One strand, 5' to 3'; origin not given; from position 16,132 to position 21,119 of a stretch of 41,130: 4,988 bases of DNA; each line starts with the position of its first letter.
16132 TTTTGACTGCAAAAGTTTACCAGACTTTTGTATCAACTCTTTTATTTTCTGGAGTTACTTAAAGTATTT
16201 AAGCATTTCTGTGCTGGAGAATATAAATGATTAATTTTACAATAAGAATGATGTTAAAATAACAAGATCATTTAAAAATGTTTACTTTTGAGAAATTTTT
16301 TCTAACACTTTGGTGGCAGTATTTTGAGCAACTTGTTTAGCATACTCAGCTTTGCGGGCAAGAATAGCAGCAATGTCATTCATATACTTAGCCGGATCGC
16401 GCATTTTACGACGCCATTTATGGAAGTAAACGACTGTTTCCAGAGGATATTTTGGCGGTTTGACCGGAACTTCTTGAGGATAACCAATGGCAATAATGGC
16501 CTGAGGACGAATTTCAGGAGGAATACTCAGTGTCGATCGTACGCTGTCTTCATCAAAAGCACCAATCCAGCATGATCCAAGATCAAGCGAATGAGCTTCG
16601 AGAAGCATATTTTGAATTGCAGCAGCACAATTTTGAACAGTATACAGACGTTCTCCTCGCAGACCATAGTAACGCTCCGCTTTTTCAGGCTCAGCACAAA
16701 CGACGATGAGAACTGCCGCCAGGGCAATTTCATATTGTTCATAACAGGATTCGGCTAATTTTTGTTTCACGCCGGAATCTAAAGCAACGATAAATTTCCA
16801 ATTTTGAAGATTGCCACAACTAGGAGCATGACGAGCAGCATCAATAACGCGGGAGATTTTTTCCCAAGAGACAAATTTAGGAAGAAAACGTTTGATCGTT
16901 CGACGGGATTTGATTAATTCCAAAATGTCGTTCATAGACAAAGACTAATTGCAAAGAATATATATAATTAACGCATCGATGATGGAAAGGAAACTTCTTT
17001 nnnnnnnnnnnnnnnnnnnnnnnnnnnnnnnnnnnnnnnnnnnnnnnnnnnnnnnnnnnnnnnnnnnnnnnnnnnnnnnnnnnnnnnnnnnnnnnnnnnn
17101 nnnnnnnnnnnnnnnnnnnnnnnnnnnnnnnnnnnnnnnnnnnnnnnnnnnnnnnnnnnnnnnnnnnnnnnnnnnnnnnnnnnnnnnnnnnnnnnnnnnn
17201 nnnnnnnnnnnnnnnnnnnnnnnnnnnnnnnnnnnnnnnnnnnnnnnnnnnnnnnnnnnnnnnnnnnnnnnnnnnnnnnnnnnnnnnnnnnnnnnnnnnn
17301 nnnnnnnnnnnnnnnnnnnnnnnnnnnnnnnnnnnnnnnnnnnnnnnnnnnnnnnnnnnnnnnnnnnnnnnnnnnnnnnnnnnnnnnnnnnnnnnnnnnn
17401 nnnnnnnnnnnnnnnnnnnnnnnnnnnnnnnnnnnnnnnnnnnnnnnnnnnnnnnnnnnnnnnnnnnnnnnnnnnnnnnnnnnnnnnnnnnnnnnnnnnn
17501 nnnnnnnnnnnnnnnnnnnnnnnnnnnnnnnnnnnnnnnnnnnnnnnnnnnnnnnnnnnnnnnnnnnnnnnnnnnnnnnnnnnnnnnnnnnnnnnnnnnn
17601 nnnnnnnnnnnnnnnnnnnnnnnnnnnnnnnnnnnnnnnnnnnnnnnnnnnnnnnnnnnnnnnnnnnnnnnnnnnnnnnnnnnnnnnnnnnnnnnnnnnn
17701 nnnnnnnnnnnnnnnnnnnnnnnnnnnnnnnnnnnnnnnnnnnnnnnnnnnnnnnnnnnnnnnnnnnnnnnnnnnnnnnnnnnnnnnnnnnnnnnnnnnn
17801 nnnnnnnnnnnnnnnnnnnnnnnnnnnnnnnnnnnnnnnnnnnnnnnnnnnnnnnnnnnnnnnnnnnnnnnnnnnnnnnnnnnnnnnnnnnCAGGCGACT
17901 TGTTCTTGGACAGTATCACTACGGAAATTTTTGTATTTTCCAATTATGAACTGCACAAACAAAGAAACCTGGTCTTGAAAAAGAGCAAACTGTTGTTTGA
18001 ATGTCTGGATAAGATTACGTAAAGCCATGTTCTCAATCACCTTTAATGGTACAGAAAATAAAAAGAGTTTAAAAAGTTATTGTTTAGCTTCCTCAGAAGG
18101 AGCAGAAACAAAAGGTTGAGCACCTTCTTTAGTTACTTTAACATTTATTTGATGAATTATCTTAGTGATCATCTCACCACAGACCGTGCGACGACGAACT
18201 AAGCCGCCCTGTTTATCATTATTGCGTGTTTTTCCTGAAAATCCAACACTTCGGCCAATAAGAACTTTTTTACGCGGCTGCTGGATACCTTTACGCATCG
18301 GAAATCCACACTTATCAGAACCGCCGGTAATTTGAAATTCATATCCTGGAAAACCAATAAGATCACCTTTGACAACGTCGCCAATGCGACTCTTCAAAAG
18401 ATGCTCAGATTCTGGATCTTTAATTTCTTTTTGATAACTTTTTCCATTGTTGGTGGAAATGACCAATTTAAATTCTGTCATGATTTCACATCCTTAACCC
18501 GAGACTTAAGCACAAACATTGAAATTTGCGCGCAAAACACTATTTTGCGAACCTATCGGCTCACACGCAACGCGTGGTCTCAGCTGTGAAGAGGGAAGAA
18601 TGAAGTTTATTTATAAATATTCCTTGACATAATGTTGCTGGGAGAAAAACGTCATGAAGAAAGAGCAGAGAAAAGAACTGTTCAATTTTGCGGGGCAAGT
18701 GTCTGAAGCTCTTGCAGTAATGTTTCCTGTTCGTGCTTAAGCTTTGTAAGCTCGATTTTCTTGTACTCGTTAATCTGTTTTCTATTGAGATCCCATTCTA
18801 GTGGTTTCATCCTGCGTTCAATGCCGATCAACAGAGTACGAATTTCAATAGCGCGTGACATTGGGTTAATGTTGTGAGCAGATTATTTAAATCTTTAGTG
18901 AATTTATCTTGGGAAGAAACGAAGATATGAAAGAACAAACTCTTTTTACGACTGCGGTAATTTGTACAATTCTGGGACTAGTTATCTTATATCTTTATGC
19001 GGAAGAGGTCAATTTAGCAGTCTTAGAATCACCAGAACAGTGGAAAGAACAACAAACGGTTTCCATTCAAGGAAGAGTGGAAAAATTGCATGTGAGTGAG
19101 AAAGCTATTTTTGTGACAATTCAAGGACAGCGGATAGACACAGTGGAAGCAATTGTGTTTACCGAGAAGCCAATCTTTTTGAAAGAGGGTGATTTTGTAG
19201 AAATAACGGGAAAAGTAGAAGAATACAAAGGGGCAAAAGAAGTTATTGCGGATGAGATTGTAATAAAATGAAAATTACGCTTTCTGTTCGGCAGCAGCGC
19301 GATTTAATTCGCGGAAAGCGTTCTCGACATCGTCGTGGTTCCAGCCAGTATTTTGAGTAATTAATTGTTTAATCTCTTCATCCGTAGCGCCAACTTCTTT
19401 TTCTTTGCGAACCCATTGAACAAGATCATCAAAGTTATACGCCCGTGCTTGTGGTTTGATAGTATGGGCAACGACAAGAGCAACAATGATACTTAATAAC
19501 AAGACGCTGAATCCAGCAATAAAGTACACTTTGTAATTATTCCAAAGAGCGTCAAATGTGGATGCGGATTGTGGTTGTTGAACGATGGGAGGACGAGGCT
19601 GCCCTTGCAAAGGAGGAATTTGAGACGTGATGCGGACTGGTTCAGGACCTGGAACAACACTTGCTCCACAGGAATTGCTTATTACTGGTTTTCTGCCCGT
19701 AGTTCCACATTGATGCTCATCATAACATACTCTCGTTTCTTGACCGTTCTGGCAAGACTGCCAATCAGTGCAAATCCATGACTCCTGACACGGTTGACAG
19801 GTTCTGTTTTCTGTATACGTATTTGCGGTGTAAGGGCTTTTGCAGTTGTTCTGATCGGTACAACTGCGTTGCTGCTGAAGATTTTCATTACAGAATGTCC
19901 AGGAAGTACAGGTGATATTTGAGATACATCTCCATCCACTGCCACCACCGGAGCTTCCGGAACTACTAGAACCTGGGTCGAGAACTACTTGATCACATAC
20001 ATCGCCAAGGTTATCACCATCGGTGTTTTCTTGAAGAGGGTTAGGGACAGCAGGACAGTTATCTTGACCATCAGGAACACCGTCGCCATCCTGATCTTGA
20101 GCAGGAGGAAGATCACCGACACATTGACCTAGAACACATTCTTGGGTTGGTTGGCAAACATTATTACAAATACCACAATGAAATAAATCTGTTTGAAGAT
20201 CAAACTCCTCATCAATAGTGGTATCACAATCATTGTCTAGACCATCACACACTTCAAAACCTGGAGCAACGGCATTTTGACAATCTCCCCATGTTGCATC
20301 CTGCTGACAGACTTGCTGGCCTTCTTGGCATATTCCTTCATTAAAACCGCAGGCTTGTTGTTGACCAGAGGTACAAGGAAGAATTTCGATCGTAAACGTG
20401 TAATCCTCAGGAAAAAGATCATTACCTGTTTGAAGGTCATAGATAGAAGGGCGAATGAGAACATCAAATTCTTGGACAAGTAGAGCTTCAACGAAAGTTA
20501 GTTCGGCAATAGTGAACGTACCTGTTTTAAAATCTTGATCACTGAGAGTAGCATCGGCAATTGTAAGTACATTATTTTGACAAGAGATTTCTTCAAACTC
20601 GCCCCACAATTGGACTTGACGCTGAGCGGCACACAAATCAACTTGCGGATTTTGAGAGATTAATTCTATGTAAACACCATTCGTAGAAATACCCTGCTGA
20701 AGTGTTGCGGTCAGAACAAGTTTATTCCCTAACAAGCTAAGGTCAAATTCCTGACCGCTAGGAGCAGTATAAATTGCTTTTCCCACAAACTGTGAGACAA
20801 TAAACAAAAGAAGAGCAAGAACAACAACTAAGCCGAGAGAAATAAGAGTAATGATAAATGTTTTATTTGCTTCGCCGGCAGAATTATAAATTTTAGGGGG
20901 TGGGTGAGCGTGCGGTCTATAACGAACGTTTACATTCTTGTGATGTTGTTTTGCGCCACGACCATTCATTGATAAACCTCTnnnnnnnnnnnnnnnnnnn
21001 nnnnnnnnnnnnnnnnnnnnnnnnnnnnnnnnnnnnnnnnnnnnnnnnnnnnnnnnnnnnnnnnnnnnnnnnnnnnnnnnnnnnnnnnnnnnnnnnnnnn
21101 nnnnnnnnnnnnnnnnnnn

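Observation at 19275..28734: Seven-gene operon encoding only exported Cys-rich modular proteins: candidate undescribed cell-surface attachment or assembly system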

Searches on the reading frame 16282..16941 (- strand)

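Call 33: search_protein_families(library=pfam, proteins=[window:16282-16941:-], max_evalue=0.01)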
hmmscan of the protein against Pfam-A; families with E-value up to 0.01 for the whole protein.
window:16282-16941:- (219 aa): 2 families
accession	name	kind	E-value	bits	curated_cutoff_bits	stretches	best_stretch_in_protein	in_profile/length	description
PF00881.29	Nitroreductase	-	8.2e-34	117.6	23.5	2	71-154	86-167/167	Nitroreductase family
PF14512.11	TM1586_NiRdase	-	2.8e-11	43.9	27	2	108-175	87-153/215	Putative TM nitroreductase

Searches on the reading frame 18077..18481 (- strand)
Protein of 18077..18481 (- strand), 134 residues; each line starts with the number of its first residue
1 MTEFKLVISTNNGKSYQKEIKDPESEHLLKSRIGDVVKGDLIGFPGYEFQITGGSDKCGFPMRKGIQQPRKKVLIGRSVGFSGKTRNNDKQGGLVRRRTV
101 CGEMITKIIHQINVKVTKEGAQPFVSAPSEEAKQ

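Call 33: search_protein_families(library=pfam, proteins=[window:18077-18481:-], max_evalue=0.01)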
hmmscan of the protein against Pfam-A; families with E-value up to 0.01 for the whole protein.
window:18077-18481:- (134 aa): 1 family
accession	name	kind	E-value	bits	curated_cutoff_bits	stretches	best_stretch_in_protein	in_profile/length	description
PF01092.24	Ribosomal_S6e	-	6.1e-29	100.8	26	1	4-123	1-119/125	Ribosomal protein S6e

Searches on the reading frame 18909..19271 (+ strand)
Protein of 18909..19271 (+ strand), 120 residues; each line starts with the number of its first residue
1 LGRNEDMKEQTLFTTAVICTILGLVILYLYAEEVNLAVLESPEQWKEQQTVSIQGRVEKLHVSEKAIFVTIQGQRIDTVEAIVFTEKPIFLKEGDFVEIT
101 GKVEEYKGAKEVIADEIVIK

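Call 33: search_protein_families(library=pfam, proteins=[window:18909-19271:+], max_evalue=0.01)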
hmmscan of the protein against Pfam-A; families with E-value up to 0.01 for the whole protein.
window:18909-19271:+ (120 aa): 3 families
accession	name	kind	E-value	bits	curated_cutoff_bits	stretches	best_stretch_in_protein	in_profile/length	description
PF01336.31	tRNA_anti-codon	-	5.4e-09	36.3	27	1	51-118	1-73/75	OB-fold nucleic acid binding domain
PF13567.11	DUF4131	-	0.0034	17.5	31.6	1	10-105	29-132/165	Domain of unknown function (DUF4131)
PF08661.17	Rep_fac-A_3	-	0.0051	17.6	23.5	1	48-116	18-78/105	Replication factor A protein 3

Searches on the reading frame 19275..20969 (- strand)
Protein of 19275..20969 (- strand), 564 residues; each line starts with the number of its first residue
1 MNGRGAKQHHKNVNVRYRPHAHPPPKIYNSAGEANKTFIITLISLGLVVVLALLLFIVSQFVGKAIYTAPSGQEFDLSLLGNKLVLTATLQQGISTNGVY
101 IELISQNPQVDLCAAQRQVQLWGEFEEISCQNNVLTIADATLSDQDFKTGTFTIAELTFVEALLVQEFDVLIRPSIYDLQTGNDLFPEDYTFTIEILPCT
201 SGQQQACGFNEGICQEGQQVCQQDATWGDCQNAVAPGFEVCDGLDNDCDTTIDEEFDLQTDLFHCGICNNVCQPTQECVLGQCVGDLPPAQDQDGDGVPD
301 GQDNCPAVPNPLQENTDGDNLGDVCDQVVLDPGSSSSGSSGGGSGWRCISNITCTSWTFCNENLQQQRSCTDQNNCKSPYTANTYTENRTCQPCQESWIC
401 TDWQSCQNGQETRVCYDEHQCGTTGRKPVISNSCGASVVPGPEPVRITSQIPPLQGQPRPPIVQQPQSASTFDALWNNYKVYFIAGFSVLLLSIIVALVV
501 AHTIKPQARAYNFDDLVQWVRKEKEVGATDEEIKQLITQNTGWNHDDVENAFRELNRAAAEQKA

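Call 4: search_protein_families(library=pfam, proteins=[window:19275-20969:-], max_evalue=1)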
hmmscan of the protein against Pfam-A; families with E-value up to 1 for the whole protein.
window:19275-20969:- (564 aa): 4 families
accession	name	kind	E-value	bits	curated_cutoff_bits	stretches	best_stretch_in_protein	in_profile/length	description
PF02412.23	TSP_3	-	5.1e-06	26.5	25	1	285-313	9-36/36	Thrombospondin type 3 repeat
PF11617.13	Cu-binding_MopE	-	0.00073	20.2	27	1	237-254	12-30/30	Putative metal-binding motif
PF13179.11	DUF4006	-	0.43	11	22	0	488-507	20-38/64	Family of unknown function (DUF4006)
PF04885.19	Stig1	-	0.85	10.6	24.1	0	210-283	7-82/85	Stigma-specific STIG1-like protein family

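Call 6: search_protein_families(library=ncbifam, proteins=[window:19275-20969:-], max_evalue=1)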
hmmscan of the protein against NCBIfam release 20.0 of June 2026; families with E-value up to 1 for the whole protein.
window:19275-20969:- (564 aa): 4 families
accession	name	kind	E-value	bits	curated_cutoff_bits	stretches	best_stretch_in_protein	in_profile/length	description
NF047638.1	throspo3_MtsC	equivalog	7.3e-08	31.7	350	1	264-327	98-160/428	cell-cell cohesion MYXO-CTERM protein MtsC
NF045500.1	Omp28_seleno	equivalog_domain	1.2e-07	31.4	200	1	291-327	273-309/377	Omp28-related selenoprotein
NF041328.1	C_rich_MXAN6577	subfamily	0.0061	16.5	100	1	202-283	78-144/145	MXAN_6577-like cysteine-rich protein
NF033763.1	exchanger_TraB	exception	0.29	9.1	700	1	287-327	318-364/522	outer membrane exchange protein TraB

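Call 21: find_homologous_proteins(query=window:19275-20969:-, max_evalue=0.001)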
Query window:19275-20969:- (564 aa): 91 proteins with E <= 0.001 among 8000 candidates.
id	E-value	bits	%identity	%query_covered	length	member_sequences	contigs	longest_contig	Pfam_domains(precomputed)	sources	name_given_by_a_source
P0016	1.5e-215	735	100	55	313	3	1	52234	PF02412.24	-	-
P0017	3.5e-95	338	36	98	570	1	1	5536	-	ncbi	-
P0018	9.2e-91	324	32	97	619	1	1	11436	-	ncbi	-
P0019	1.6e-84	303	44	38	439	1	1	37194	-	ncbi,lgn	-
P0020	2.1e-84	303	41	37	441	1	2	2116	-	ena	-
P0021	6.5e-79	284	34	98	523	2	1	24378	-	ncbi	-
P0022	3.7e-35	140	40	14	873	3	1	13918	PF02412.24,PF00526.24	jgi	jgi:hypothetical protein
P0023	3.8e-34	137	41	16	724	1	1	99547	PF02412.24,PF13229.13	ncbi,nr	ncbi:MAG: thrombospondin type 3 repeat-containing protein [Deltaproteobacteria bacterium]|nr:thrombo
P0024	5.6e-34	136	39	19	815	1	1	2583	PF11617.14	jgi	jgi:hypothetical protein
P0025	5.8e-32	129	53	9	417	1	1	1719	PF02412.24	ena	-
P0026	2.3e-30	124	65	6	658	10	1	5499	PF02412.24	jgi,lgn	-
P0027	4.8e-30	123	49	10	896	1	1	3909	PF02412.24,PF14312.13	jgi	jgi:hypothetical protein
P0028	2.4e-26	111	48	10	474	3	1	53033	PF02412.24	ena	-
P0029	7.4e-26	109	35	18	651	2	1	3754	PF02412.24,PF00041.28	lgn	-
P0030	1.1e-25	109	57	7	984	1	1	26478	PF02412.24,PF01483.28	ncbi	-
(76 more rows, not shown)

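Call 37: predict_structure(alignment_id=A2)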
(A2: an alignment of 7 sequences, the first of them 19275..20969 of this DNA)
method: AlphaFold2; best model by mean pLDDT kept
length: 564 residues; sequences in the alignment: 7
mean_pLDDT: 57.0   pTM: 0.32
mean pLDDT of the five models: 57.0, 55.2, 54.9, 52.2, 51.7
residues with pLDDT >= 90: 0; 70-90: 169; 50-70: 184; < 50: 211
segments of 3 or more residues with pLDDT < 50: 1-18, 20-36, 58-64, 141-143, 230-246, 250-347, 436-471, 502-510
pLDDT, mean of each block of 10 residues (from residue 1): 35 40 40 50 68 54 53 70 75 69 80 72 64 77 54 73 61 78 75 63 58 60 54 33 46 39 33 45 35 44 34 26 25 28 42 74 75 64 71 63 70 69 57 54 36 38 40 55 65 68 42 76 80 74 77 84 73
secondary structure, 60 per line:
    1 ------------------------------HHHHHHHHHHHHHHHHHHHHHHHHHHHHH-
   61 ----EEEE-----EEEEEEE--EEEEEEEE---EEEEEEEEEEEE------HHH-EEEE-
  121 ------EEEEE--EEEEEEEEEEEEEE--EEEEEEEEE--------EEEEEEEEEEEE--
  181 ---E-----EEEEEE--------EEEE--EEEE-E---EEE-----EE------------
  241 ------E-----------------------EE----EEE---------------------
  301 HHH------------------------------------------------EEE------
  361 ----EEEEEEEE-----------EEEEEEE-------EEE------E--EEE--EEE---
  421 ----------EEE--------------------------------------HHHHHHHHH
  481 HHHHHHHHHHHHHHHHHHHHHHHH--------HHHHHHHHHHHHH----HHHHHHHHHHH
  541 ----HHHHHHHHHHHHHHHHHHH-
elements in order: H31-59 E65-68 E74-80 E83-90 E94-105 E116-119 E127-131 E134-147 E150-158 E167-178 E190-195 E204-207 E210-213 E219-221 E277-279 E352-354 E365-372 E384-390 E398-400 E410-412 E415-417 E431-433 H472-504 H513-525 H530-540 H545-563

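Call 41: fold_search(model_id=the predicted structure, library=pdb)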
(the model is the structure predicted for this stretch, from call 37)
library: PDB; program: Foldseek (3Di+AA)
matches with E <= 10: 1576; with E <= 0.001: 6
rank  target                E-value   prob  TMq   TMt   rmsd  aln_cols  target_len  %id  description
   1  1edy_A                2.7e-04  0.99  0.13  0.38  11.0       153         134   13  CRYSTAL STRUCTURE OF RAT ALPHA 1-MACROGLOBULIN RECEPTOR BINDING DOMAIN (released 2000-12-01)
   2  2xdh                  3.8e-04  1.00  0.15  0.50   5.0       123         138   14  Non-cellulosomal cohesin from the hyperthermophilic archaeon Archaeoglobus fulgidus (released 2010-05-26)
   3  9ifr                  6.4e-04  1.00  0.14  0.49   8.6       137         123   11  CLIPPER domain from the Gram-negative fibrillar adhesin "B9T28_05395 (released 2025-11-26)
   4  2jh2_C                6.7e-04  1.00  0.16  0.53   5.5       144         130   10  X-ray crystal structure of a cohesin-like module from Clostridium perfringens (released 2007-11-06)
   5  1edy_B                6.7e-04  0.96  0.11  0.33  10.3       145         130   12  CRYSTAL STRUCTURE OF RAT ALPHA 1-MACROGLOBULIN RECEPTOR BINDING DOMAIN (released 2000-12-01)
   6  2w1n                  7.6e-04  1.00  0.17  0.37   6.5       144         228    7  cohesin and fibronectin type-III double module construct from the Clostridium perfringens glycoside hydrolase GH84C (released 2009-02-03)
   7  2jh2_A                1.1e-03  1.00  0.17  0.55   4.9       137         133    9  X-ray crystal structure of a cohesin-like module from Clostridium perfringens (released 2007-11-06)
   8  1amx                  1.1e-03  1.00  0.15  0.47   8.9       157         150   10  COLLAGEN-BINDING DOMAIN FROM A STAPHYLOCOCCUS AUREUS ADHESIN (released 1998-06-24)
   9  7pks_g                1.3e-03  0.98  0.12  0.08  10.9       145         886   14  Structural basis of Integrator-mediated transcription regulation (released 2021-12-08)
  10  1ayo_A                1.3e-03  0.98  0.11  0.35   7.9       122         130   14  RECEPTOR BINDING DOMAIN OF BOVINE ALPHA-2-MACROGLOBULIN (released 1998-11-25)
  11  5es4_A                1.6e-03  0.97  0.14  0.08  10.9       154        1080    9  RE-REFINEMENT OF INTEGRIN ALPHAXBETA2 ECTODOMAIN IN THE CLOSED/BENT CONFORMATION (released 2016-03-02)
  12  2zou_A                1.7e-03  0.99  0.14  0.45   7.8       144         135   12  Crystal structure of human F-spondin reeler domain (fragment 2) (released 2008-10-14)
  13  2zot_C                1.9e-03  0.98  0.13  0.39   7.9       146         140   10  Crystal structure of human F-spondin reeler domain (fragment 1) (released 2008-10-14)
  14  4lee_A                2.0e-03  1.00  0.17  0.27   5.1       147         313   11  Structure of the Als3 adhesin from Candida albicans, residues 1-313 (mature sequence), triple mutant in the binding ca (released 2014-05-14)
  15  4dh2_A                2.1e-03  0.98  0.13  0.36  10.4       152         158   11  Crystal structure of Coh-OlpC(Cthe_0452)-Doc435(Cthe_0435) complex: A novel type I Cohesin-Dockerin complex from Clost (released 2012-11-28)
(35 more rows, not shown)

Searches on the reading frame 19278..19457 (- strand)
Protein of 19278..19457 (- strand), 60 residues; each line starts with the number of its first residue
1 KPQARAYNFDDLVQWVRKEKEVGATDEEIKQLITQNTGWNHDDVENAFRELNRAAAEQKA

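Call 74: search_protein_families(library=pfam, proteins=[window:19278-19457:-], max_evalue=10)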
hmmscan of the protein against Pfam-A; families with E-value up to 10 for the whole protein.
seq(60 aa): 0 families

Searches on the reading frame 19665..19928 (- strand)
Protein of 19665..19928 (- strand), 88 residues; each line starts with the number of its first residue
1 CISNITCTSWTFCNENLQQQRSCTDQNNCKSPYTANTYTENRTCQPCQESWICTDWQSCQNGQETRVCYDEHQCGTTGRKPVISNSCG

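Call 74: search_protein_families(library=pfam, proteins=[window:19665-19928:-], max_evalue=10)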
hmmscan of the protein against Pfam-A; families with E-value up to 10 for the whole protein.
seq(88 aa): 2 families
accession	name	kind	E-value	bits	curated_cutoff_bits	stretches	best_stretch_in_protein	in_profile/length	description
PF00020.24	TNFR_c6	-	1.3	9.9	29.4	1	6-29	14-37/39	TNFR/NGFR cysteine-rich region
PF04885.19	Stig1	-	1.7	9.6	24.1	1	13-87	11-77/85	Stigma-specific STIG1-like protein family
